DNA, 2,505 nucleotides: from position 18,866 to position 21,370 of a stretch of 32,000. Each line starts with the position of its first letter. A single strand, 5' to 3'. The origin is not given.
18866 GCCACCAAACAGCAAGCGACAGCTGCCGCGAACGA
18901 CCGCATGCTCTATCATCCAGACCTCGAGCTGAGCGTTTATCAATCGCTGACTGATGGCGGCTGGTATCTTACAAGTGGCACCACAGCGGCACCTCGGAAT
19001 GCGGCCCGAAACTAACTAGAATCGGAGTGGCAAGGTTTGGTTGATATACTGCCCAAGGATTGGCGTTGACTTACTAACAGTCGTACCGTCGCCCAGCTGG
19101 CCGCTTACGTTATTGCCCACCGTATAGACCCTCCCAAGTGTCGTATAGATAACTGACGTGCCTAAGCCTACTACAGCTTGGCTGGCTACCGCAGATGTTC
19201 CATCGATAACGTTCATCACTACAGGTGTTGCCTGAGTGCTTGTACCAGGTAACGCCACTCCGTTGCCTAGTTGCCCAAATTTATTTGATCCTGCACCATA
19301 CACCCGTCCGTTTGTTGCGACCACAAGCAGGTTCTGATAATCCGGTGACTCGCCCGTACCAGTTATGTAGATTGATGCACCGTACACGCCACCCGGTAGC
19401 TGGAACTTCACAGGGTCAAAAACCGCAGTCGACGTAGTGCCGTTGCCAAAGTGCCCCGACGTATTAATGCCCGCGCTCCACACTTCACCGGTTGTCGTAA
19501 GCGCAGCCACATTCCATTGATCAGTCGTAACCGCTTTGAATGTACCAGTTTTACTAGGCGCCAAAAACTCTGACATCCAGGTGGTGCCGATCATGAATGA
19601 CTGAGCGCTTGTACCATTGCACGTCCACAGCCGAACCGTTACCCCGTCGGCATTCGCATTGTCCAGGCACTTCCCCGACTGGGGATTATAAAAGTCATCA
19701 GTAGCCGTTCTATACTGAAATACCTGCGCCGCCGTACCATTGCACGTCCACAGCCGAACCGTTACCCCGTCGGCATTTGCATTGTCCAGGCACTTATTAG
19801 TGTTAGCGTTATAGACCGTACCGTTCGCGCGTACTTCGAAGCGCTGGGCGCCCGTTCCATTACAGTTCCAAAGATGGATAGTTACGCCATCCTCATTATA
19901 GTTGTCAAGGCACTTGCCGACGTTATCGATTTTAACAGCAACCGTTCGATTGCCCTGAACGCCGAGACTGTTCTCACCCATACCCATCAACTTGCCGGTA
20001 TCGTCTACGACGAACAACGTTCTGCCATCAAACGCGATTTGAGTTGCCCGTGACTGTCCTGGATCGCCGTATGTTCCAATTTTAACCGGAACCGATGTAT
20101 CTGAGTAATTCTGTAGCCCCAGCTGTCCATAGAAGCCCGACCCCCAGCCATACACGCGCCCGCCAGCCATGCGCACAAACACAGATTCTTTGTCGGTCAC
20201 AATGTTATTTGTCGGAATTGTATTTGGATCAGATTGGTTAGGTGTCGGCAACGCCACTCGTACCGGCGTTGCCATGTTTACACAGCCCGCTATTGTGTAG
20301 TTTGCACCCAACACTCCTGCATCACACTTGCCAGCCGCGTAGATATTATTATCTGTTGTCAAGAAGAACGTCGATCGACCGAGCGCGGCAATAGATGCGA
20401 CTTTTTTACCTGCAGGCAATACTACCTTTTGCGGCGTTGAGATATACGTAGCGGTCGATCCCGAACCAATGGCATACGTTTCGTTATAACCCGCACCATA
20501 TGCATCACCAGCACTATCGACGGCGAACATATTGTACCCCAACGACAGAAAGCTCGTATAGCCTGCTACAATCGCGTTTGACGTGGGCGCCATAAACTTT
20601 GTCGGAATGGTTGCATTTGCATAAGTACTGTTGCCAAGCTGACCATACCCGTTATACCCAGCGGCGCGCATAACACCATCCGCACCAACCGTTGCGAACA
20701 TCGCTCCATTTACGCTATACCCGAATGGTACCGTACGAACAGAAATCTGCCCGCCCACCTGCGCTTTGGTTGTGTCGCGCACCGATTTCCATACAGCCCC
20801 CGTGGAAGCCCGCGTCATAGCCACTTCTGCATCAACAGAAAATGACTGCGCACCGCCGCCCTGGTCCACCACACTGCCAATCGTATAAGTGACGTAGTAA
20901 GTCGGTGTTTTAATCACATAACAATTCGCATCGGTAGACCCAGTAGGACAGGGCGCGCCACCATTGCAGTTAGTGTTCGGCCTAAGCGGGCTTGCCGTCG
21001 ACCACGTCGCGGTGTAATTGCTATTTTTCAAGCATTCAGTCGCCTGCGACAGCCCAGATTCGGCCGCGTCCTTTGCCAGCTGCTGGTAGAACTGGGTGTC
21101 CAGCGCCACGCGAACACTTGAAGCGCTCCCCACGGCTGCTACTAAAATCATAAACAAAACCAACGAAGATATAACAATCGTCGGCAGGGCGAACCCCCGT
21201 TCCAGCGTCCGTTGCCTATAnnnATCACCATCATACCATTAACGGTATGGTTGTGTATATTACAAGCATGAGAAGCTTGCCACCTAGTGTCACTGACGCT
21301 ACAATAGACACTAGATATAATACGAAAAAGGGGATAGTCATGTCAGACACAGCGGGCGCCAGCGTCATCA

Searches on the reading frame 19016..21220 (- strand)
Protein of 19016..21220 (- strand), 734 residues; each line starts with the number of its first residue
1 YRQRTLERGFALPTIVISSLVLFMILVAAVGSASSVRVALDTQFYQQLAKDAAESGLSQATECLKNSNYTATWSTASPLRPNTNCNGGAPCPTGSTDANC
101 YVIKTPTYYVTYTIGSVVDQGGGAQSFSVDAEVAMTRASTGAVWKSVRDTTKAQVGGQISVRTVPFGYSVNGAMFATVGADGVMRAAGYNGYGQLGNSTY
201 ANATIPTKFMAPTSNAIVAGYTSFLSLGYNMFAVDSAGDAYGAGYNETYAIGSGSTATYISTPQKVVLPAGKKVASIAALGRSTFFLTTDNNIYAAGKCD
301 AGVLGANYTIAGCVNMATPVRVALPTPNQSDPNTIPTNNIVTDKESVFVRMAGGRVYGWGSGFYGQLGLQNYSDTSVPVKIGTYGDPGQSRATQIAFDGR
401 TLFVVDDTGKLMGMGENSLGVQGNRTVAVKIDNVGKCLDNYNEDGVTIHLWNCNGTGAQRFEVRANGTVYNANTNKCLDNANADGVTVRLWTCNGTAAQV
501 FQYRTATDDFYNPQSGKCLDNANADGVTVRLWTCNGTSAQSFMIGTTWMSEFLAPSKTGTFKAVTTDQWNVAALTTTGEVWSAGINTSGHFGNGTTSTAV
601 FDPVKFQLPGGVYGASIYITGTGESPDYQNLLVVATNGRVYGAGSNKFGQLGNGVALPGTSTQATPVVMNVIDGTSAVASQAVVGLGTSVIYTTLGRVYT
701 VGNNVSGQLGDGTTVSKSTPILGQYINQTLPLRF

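Call 57: search_protein_families(library=pfam, proteins=[window:19016-21220:-], max_evalue=0.001)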
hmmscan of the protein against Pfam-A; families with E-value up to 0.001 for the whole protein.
window:19016-21220:- (734 aa): 5 families
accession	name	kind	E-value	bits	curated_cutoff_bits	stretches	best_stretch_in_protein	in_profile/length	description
PF25390.1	WD40_RLD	-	3.9e-45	155.2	150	2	549-720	185-342/363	RCC1-like domain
PF00415.24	RCC1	-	6.7e-35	119.9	21.7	3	354-396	2-41/50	Regulator of chromosome condensation (RCC1) repeat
PF00652.28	Ricin_B_lectin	-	7.8e-23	81.5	29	1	429-542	3-126/126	Ricin-type beta-trefoil lectin domain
PF13540.12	RCC1_2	-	4.2e-18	65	22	0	631-650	11-30/30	Regulator of chromosome condensation (RCC1) repeat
PF14200.12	RicinB_lectin_2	-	5.4e-14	53.1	25.6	2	469-532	17-89/89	Ricin-type beta-trefoil lectin domain-like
